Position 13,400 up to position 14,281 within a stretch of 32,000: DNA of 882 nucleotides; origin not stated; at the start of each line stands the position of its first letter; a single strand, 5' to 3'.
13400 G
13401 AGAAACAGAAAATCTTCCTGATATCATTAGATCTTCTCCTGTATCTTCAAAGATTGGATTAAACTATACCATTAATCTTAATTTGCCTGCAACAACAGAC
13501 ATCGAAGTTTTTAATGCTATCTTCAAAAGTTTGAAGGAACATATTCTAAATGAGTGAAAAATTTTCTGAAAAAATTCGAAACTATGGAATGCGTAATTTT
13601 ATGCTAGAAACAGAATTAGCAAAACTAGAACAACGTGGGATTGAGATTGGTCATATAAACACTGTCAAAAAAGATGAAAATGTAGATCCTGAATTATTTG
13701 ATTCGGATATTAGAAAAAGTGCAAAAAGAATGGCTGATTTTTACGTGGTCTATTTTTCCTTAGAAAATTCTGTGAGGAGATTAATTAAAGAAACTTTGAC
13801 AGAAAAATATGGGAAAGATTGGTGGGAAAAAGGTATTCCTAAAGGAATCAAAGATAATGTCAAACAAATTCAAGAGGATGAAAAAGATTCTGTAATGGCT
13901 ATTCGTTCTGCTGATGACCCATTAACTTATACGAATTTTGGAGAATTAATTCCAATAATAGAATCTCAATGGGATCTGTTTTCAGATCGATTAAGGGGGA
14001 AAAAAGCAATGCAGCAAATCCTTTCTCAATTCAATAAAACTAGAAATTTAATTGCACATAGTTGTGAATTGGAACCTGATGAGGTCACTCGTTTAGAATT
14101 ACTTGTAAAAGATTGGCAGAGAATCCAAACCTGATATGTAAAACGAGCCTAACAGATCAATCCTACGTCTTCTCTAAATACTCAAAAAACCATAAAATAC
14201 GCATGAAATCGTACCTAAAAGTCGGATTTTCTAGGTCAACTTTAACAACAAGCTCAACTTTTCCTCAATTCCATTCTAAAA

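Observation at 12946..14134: Overlapping DUF5343-like + Swt1-type HEPN gene pair: candidate uncharacterised abortive-infection / toxin-antitoxin RNase system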

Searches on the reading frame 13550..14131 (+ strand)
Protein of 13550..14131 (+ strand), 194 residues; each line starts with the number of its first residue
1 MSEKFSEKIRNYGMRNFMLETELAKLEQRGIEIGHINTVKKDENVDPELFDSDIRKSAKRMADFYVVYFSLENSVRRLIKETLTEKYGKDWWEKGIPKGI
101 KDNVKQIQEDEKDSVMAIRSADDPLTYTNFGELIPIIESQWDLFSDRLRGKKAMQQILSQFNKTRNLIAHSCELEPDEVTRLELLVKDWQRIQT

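Call 3: search_protein_families(library=pfam, proteins=[window:13550-14131:+], max_evalue=1)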
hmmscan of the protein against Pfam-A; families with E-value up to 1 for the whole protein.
window:13550-14131:+ (194 aa): 5 families
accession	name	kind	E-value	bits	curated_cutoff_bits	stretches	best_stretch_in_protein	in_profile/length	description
PF18731.6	HEPN_Swt1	-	4.1e-12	46.8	27.5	1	70-189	5-110/115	Swt1-like HEPN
PF18735.6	HEPN_RiboL-PSP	-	0.0012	19.2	28.4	1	76-181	64-173/191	RiboL-PSP-HEPN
PF17832.7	Pre-PUA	-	0.0072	17.3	23.5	1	71-141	13-83/86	Pre-PUA-like domain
PF09455.15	Csx1_HEPN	-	0.084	13.7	23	0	136-171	19-50/71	CRISPR system endoribonuclease Csx1, HEPN domain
PF01221.23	Dynein_light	-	0.18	12.6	29.1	1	52-91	11-52/86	Dynein light chain type 1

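Call 4: search_protein_families(library=padloc, proteins=[window:13550-14131:+], max_evalue=1)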
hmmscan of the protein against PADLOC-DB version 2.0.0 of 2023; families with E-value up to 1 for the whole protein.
window:13550-14131:+ (194 aa): 4 families
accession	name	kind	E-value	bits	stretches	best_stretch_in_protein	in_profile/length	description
PDLC04592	PDC-M34B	-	6.9e-48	160.9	1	7-191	4-188/192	-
PDLC04591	PDC-M34B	-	8e-28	95.5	1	37-192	29-183/185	-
PDLC04590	PDC-M34B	-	1.6e-27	94.2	1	56-190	8-142/147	-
PDLC01800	CARF1--CARF_HEPN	-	0.0012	16.3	1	35-189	218-355/385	-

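Call 5: search_protein_families(library=ncbifam, proteins=[window:13550-14131:+], max_evalue=1)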
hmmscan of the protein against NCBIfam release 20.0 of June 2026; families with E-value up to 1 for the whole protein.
window:13550-14131:+ (194 aa): 2 families
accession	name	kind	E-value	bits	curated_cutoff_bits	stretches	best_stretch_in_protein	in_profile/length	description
NF052319.1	FEKKY_dom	domain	0.013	15.5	26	1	77-94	55-72/80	FEKKY domain-containing protein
NF053863.1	DS11_antiphage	equivalog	0.04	13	260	1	51-170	185-284/305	CBS domain-containing anti-phage protein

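Call 20: find_homologous_proteins(query=window:13550-14131:+)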
Query window:13550-14131:+ (194 aa): 250 proteins with E <= 0.001 among 319 candidates; the best 120 are listed.
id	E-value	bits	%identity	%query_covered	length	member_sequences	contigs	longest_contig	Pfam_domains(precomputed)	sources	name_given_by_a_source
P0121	2.1e-123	427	100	100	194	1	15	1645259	PF18731.7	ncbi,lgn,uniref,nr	ncbi:Swt1 family HEPN domain-containing protein [Nitrosopumilus maritimus]|uniref:Swt1-like HEPN dom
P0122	1.4e-97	343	78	100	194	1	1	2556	PF18731.7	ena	-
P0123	1.0e-95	337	84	91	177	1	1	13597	PF18731.7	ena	-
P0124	1.4e-94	333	76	100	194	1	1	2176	PF18731.7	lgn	-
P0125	1.9e-94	333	76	100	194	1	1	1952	PF18731.7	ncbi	-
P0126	1.1e-92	327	74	100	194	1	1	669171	PF18731.7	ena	-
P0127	7.3e-76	272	62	100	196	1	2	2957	PF18731.7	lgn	-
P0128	1.5e-74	268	61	98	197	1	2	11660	PF18731.7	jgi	jgi:hypothetical protein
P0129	2.1e-74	267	63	98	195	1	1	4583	PF18731.7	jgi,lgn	jgi:hypothetical protein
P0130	2.4e-74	267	60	98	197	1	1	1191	PF18731.7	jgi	jgi:hypothetical protein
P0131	3.8e-74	266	64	97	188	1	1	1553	PF18731.7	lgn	-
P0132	4.5e-74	266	61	98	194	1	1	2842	PF18731.7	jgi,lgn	-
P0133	1.1e-73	265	63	97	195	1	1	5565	PF18731.7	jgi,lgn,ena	-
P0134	1.8e-73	264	63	97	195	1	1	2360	PF18731.7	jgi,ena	-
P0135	2.2e-73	264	63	97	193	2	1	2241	PF18731.7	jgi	jgi:hypothetical protein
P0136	5.1e-73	263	61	99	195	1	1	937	PF18731.7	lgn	-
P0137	1.8e-72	261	63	97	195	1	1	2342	PF18731.7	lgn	-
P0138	1.9e-72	261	66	93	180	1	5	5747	PF18731.7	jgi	jgi:methyl coenzyme M reductase subunit C-like uncharacterized protein (methanogenesis marker protei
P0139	6.1e-72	259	62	96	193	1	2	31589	PF18731.7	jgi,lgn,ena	-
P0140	1.1e-71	258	60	98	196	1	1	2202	PF18731.7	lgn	-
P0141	1.5e-71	258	64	96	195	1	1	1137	PF18731.7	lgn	-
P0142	1.9e-71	258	63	94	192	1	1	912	PF18731.7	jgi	-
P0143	2.1e-71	257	59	98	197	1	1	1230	PF18731.7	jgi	jgi:HEPN superfamily Swt1-like protein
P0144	3.0e-71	257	64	94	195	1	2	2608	PF18731.7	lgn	-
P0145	3.1e-71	257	61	98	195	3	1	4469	PF18731.7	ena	-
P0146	5.3e-71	256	59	97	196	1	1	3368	PF18731.7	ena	-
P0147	5.4e-71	256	61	99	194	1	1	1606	PF18731.7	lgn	-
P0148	5.4e-71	256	64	93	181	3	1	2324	PF18731.7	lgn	-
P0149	5.6e-71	256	62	97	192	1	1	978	PF18731.7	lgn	-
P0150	7.3e-71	256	60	96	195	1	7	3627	PF18731.7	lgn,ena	-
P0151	8.4e-71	256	61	97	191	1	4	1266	PF18731.7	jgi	jgi:energy-converting hydrogenase A subunit M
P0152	8.4e-71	256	61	96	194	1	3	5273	PF18731.7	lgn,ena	-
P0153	9.8e-71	255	60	96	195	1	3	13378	PF18731.7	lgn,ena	-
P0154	1.0e-70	255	62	97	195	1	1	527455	PF18731.7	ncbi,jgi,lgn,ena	ncbi:MAG: Swt1 family HEPN domain-containing protein [Bacteroidota bacterium]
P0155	1.2e-70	255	64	96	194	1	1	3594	PF18731.7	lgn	-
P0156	1.9e-70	254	59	100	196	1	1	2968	PF18731.7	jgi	-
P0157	2.0e-70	254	59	97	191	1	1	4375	PF18731.7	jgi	jgi:Swt1-like HEPN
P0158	2.3e-70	254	61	97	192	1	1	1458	PF18731.7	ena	-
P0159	3.4e-70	254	60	99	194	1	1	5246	PF18731.7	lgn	-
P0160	4.6e-70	253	63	94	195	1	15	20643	PF18731.7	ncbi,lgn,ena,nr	ncbi:MAG: Swt1 family HEPN domain-containing protein [Nitrospiraceae bacterium]|nr:Swt1 family HEPN 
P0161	4.6e-70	253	63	94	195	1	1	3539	PF18731.7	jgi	jgi:hypothetical protein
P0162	4.6e-70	253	60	99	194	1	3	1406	PF18731.7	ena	-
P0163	4.8e-70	253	63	94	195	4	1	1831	PF18731.7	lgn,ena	-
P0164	4.8e-70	253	63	94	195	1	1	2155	PF18731.7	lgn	-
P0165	5.7e-70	253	61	96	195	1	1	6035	PF18731.7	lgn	-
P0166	6.5e-70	253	64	94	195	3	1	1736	PF18731.7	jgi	jgi:hypothetical protein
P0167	7.5e-70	252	63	94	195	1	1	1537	PF18731.7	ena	-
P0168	1.0e-69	252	62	94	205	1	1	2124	PF18731.7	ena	-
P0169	1.1e-69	252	59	96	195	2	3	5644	PF18731.7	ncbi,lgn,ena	-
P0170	1.1e-69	252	60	96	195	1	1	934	PF18731.7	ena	-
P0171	1.2e-69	252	61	97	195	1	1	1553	PF18731.7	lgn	-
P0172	2.0e-69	251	63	94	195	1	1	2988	PF18731.7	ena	-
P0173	2.1e-69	251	64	94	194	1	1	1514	PF18731.7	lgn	-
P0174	2.1e-69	251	60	97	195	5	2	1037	PF18731.7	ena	-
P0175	2.2e-69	251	61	96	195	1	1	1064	PF18731.7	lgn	-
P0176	2.3e-69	251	59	98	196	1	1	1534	PF18731.7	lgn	-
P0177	2.5e-69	251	63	94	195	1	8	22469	PF18731.7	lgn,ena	-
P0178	2.5e-69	251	63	94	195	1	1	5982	PF18731.7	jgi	-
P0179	2.6e-69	251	61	96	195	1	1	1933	PF18731.7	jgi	jgi:hypothetical protein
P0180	2.8e-69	251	60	97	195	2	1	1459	PF18731.7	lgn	-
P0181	2.8e-69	251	59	97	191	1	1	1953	PF18731.7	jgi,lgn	jgi:hypothetical protein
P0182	2.9e-69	250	60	96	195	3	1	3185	PF18731.7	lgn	-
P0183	3.3e-69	250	59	97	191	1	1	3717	PF18731.7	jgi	jgi:hypothetical protein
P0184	3.9e-69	250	62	93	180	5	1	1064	PF18731.7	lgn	-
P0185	4.4e-69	250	62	94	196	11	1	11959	PF18731.7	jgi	jgi:hypothetical protein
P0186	4.9e-69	250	61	96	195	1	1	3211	PF18731.7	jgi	jgi:hypothetical protein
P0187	5.2e-69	250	63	97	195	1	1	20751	PF18731.7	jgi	jgi:hypothetical protein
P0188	6.1e-69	249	61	97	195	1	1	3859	PF18731.7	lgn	-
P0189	6.4e-69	249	59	97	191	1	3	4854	PF18731.7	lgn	-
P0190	6.8e-69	249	58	97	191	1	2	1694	PF18731.7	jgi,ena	jgi:hypothetical protein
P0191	7.4e-69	249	57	99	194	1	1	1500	PF18731.7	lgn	-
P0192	8.7e-69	249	61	96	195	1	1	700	PF18731.7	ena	-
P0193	8.7e-69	249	58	97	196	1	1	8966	PF18731.7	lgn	-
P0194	1.5e-68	248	61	97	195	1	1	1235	PF18731.7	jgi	jgi:hypothetical protein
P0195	1.7e-68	248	60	98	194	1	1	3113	PF18731.7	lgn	-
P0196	2.2e-68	248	60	99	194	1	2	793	PF18731.7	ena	-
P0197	2.2e-68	248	59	98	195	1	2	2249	PF18731.7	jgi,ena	-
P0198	2.4e-68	248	59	97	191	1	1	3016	PF18731.7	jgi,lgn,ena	-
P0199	2.6e-68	247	61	97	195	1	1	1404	PF18731.7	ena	-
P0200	2.7e-68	247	62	94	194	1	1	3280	PF18731.7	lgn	-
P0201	2.9e-68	247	61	96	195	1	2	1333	PF18731.7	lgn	-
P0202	3.5e-68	247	59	98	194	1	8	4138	PF18731.7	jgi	jgi:hypothetical protein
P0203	3.9e-68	247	62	94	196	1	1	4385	PF18731.7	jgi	jgi:hypothetical protein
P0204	4.0e-68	247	61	96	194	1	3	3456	PF18731.7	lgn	-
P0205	4.0e-68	247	59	97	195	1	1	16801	PF18731.7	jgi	jgi:hypothetical protein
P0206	4.1e-68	247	62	94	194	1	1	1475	PF18731.7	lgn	-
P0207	4.6e-68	247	62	94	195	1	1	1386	PF18731.7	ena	-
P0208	4.6e-68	247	62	94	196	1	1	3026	PF18731.7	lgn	-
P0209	4.8e-68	247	61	96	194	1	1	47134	PF18731.7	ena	-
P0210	5.0e-68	246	59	98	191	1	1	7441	PF18731.7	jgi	jgi:Swt1-like HEPN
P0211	5.1e-68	246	57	97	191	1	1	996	PF18731.7,PF09659.17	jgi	jgi:hypothetical protein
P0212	5.8e-68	246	58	97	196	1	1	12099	PF18731.7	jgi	jgi:hypothetical protein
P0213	6.2e-68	246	58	98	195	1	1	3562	PF18731.7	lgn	-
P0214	6.3e-68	246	60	97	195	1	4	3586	PF18731.7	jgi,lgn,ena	-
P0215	6.4e-68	246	60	97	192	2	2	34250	PF18731.7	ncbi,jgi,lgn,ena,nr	ncbi:MAG TPA: Swt1 family HEPN domain-containing protein [Holophagaceae bacterium]|jgi:hypothetical 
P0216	6.4e-68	246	61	97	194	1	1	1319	PF18731.7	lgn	-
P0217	6.6e-68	246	58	98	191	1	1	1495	PF18731.7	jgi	jgi:hypothetical protein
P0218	6.9e-68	246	61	96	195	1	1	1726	PF18731.7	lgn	-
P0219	7.4e-68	246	58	98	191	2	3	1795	PF18731.7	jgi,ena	jgi:hypothetical protein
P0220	8.0e-68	246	58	98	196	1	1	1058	PF18731.7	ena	-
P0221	8.1e-68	246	60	96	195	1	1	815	PF18731.7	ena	-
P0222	9.6e-68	246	65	91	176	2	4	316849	PF18731.7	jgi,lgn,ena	jgi:hypothetical protein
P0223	9.9e-68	246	58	94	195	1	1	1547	PF18731.7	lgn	-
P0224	1.2e-67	245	58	99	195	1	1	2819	PF18731.7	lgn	-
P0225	1.4e-67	245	62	94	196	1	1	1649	PF18731.7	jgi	jgi:hypothetical protein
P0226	1.4e-67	245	60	96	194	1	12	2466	PF18731.7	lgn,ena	-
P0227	1.5e-67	245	61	96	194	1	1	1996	PF18731.7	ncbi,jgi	jgi:hypothetical protein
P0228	1.7e-67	245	58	99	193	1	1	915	PF18731.7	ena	-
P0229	1.7e-67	245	58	97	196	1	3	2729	PF18731.7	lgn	-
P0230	1.7e-67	245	60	96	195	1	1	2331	PF18731.7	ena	-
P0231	1.8e-67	245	59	100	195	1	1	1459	PF18731.7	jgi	jgi:hypothetical protein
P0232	2.0e-67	244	59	94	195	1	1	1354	PF18731.7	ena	-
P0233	2.1e-67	244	60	96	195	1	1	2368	PF18731.7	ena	-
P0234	2.1e-67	244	58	97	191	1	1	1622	PF18731.7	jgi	jgi:energy-converting hydrogenase A subunit M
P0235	2.1e-67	244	59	94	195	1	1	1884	PF18731.7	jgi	-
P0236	2.1e-67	244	58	98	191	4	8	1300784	PF18731.7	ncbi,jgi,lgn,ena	ncbi:MAG: Swt1 family HEPN domain-containing protein [Candidatus Acidiferrum sp.]|jgi:hypothetical p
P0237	2.2e-67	244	57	97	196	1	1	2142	PF18731.7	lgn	-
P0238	2.5e-67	244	58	99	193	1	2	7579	PF18731.7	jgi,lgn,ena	-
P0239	2.6e-67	244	58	97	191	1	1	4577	PF18731.7,PF09659.17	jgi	jgi:energy-converting hydrogenase A subunit M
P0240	2.7e-67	244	59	98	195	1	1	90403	PF18731.7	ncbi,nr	ncbi:MAG: hypothetical protein KGI33_08790 [Thaumarchaeota archaeon]|nr:hypothetical protein [Nitros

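Call 36: predict_structure(alignment_id=A2)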
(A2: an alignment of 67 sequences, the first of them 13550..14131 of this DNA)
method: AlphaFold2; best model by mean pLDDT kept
length: 194 residues; sequences in the alignment: 67
mean_pLDDT: 85.4   pTM: 0.67
mean pLDDT of the five models: 85.4, 84.4, 84.1, 83.9, 81.6
residues with pLDDT >= 90: 91; 70-90: 85; 50-70: 17; < 50: 1
segments of 3 or more residues with pLDDT < 50: none
pLDDT, mean of each block of 10 residues (from residue 1): 73 83 83 71 65 84 90 94 95 94 91 73 86 95 94 94 85 79 92 87
secondary structure, 60 per line:
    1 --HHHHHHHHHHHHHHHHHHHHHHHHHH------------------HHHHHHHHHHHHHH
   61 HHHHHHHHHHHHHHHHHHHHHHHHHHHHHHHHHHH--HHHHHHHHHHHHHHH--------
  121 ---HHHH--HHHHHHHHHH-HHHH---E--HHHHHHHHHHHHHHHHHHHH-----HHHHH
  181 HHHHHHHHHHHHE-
elements in order: H3-28 H47-95 H98-112 H124-127 H130-139 H141-144 H151-170 H176-192

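Call 44: fold_search(model_id=the predicted structure, library=pdb)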
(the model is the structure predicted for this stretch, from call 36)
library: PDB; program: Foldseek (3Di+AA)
matches with E <= 10: 106; with E <= 0.001: 0
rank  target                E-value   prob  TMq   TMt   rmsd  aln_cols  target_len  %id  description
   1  7uik_p                3.3e-01  0.08  0.17  0.06  23.2       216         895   15  Mediator-PIC Early (Tail A + Upstream DNA & Activator) (released 2023-03-01)
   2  7uic_p                3.3e-01  0.08  0.17  0.06  23.2       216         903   15  Mediator-PIC Early (Tail A) (released 2023-02-15)
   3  8hvj_B                7.9e-01  0.10  0.19  0.15  21.0       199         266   14  The structure of the E. coli mRNA endoonuclease YiCC (released 2023-12-27)
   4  8ver_B                1.3e+00  0.07  0.17  0.13  24.2       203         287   12  Structure of YicC endoribonuclease (released 2024-09-04)
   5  9qwr_B                1.3e+00  0.08  0.16  0.18  18.0       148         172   11  MIC60 helical bundle dimer (released 2026-02-25)
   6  1huw                  1.6e+00  0.04  0.13  0.15  16.4       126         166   14  THE CRYSTAL STRUCTURE OF AFFINITY-MATURED HUMAN GROWTH HORMONE AT 2 ANGSTROMS RESOLUTION (released 1994-01-31)
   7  7un1_l                1.7e+00  0.06  0.17  0.20  15.8       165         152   13  8-nm repeat of the human sperm tip singlet microtubule (released 2022-10-05)
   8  3t0y_C                2.1e+00  0.05  0.13  0.19  12.5       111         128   15  Structure of the PhyR anti-anti-sigma domain bound to the anti-sigma factor, NepR (released 2012-05-02)
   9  8oz7_B                2.3e+00  0.12  0.21  0.09  10.1        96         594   11  Abortive infection DNA polymerase AbiA from Lactococcus lactis (released 2024-04-03)
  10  2y6x                  2.3e+00  0.10  0.21  0.30  10.9       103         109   14  Structure of Psb27 from Thermosynechococcus elongatus (released 2012-01-11)
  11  7e1v_G                2.4e+00  0.08  0.23  0.24  12.7       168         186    9  Cryo-EM structure of apo hybrid respiratory supercomplex consisting of Mycobacterium tuberculosis complexIII and Mycob (released 2021-10-13)
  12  8ves_A                2.4e+00  0.06  0.21  0.14  22.1       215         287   12  Structure of YicC endoribonuclease bound to an RNA substrate (released 2024-09-04)
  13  2hfi_MODEL_1_A        2.7e+00  0.07  0.21  0.29  10.7       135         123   11  Solution NMR Structure of Protein yppE from Bacillus subtilis. Northeast Structural Genomics Consortium Target (released 2006-07-25)
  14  7mzt_I                3.0e+00  0.08  0.25  0.32  18.6       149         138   13  Borrelia burgdorferi BBK32-C in complex with an autolytic fragment of human C1r at 4.1A (released 2021-09-29)
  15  4avm                  3.0e+00  0.05  0.21  0.18  23.0       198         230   13  Crystal structure of the N-BAR domain of human bridging integrator 2. (released 2012-06-20)
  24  7ae2_A                3.8e+00  0.06  0.24  0.31  17.5       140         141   12  Crystal structure of HEPN(H107A-Y109F) toxin in complex with MNT antitoxin (released 2020-12-30)
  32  7ae9_C                4.8e+00  0.06  0.24  0.31  17.7       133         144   14  Crystal structure of mono-AMPylated HEPN(R46E) toxin in complex with MNT antitoxin (released 2020-12-30)
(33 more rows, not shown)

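Call 46: search_solved_structures(query=A2, max_evalue=10, show_alignments=2)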
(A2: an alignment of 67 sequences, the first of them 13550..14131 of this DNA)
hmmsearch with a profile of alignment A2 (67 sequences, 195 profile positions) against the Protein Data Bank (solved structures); distinct sequences matched with E-value up to 10: 2.
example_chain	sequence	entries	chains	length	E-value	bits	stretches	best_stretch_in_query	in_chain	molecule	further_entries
7k58_K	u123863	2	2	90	0.045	16.4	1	55-94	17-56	Dynein light chain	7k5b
6zyw_J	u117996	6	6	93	0.045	16.3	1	55-94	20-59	Dynein light chain | Dynein light chain LC8_2a (LC8E)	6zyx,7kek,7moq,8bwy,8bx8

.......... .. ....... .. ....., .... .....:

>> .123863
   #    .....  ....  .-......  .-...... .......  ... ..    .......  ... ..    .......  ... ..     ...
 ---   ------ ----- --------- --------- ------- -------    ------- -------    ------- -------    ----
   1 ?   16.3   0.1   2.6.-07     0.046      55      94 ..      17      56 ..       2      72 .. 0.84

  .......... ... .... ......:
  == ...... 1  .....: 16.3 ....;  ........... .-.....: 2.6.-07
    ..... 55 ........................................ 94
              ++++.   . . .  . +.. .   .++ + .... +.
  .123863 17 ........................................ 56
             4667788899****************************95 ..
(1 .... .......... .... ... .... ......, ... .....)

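Call 75: search_protein_families(library=phrogs, proteins=[window:13550-14131:+], max_evalue=0.001)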
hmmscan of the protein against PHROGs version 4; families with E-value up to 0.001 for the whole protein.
window:13550-14131:+ (194 aa): 0 families

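Call 77: search_protein_families(library=pfam, alignment_id=A2, max_evalue=1)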
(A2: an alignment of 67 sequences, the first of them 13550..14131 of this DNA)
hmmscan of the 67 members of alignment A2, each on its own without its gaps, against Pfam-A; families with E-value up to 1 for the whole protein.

A. member 1, window:13550-14131:+ (194 aa): 5 families
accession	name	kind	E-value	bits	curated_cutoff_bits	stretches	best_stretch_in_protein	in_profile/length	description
PF18731.6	HEPN_Swt1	-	4.1e-12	46.8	27.5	1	70-189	5-110/115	Swt1-like HEPN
PF18735.6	HEPN_RiboL-PSP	-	0.0012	19.2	28.4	1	76-181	64-173/191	RiboL-PSP-HEPN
PF17832.7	Pre-PUA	-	0.0072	17.3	23.5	1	71-141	13-83/86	Pre-PUA-like domain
PF09455.15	Csx1_HEPN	-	0.084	13.7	23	0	136-171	19-50/71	CRISPR system endoribonuclease Csx1, HEPN domain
PF01221.23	Dynein_light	-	0.18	12.6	29.1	1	52-91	11-52/86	Dynein light chain type 1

B. families by the number of members that match (of 67 scanned): 38 families (the first 25 are shown)
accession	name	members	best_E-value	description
PF18731.6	HEPN_Swt1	67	9.8e-16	Swt1-like HEPN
PF07751.16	Abi_2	44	0.00064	Abi-like protein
PF18735.6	HEPN_RiboL-PSP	11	0.00027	RiboL-PSP-HEPN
PF18725.6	HEPN_SAV2148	7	0.00052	SAV2148-like HEPN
PF21639.3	ORC5_lid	5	0.076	ORC5, lid domain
PF17832.7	Pre-PUA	4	0.0072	Pre-PUA-like domain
PF07195.17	FliD_C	4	0.026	Flagellar hook-associated protein 2 C-terminus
PF16146.10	DUF4854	4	0.048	Domain of unknown function (DUF4854)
PF05263.17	DUF722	4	0.059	Protein of unknown function (DUF722)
PF12282.15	GAF_PdtaS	3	0.0078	Histidine kinase PdtaS, GAF domain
PF09687.15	PRESAN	3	0.031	Plasmodium RESA N-terminal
PF02472.21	ExbD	2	0.063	Biopolymer transport protein ExbD/TolR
PF09455.15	Csx1_HEPN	2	0.084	CRISPR system endoribonuclease Csx1, HEPN domain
PF01221.23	Dynein_light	2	0.14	Dynein light chain type 1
PF10454.14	DUF2458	2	0.17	Protein of unknown function (DUF2458)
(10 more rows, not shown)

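Call 88: find_related_loci(query=A2, collection=metagenome_contigs, flank=3000)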
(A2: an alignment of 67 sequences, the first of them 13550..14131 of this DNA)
Query A2 (194 aa) in metagenome_contigs; peptide patterns used: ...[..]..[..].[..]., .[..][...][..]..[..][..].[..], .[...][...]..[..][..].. (x = any residue, [..] = any of these).
600 stretches matched a pattern (row limit reached: there are more); 139 encode a relative of the query (tblastn E <= 1e-3); the best 80 are kept; 80 distinct loci.
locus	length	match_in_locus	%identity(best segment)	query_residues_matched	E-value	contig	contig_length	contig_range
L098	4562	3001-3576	59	2-194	1e-81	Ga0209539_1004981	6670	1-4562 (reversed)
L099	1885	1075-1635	63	6-193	2e-83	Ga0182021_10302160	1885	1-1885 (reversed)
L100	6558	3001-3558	62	8-194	5e-79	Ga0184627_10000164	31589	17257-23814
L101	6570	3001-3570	58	5-194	4e-79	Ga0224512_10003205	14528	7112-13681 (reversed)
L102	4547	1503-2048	65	9-191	5e-78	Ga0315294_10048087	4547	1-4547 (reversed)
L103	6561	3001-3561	62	6-193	9e-78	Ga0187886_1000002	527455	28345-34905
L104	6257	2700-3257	60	7-193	2e-77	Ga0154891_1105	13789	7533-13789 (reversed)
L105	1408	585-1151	59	5-194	5e-81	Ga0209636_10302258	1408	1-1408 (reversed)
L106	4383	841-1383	63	12-193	1e-76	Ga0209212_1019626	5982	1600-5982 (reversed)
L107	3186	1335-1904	59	4-194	1e-76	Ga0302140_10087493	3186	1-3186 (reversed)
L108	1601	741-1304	58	6-194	1e-79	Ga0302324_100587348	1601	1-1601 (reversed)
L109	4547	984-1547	58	6-194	9e-76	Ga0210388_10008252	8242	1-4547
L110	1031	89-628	61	12-192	1e-81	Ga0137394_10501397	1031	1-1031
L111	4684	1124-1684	60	7-194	2e-75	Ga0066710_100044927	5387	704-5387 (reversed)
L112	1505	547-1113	58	5-194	3e-79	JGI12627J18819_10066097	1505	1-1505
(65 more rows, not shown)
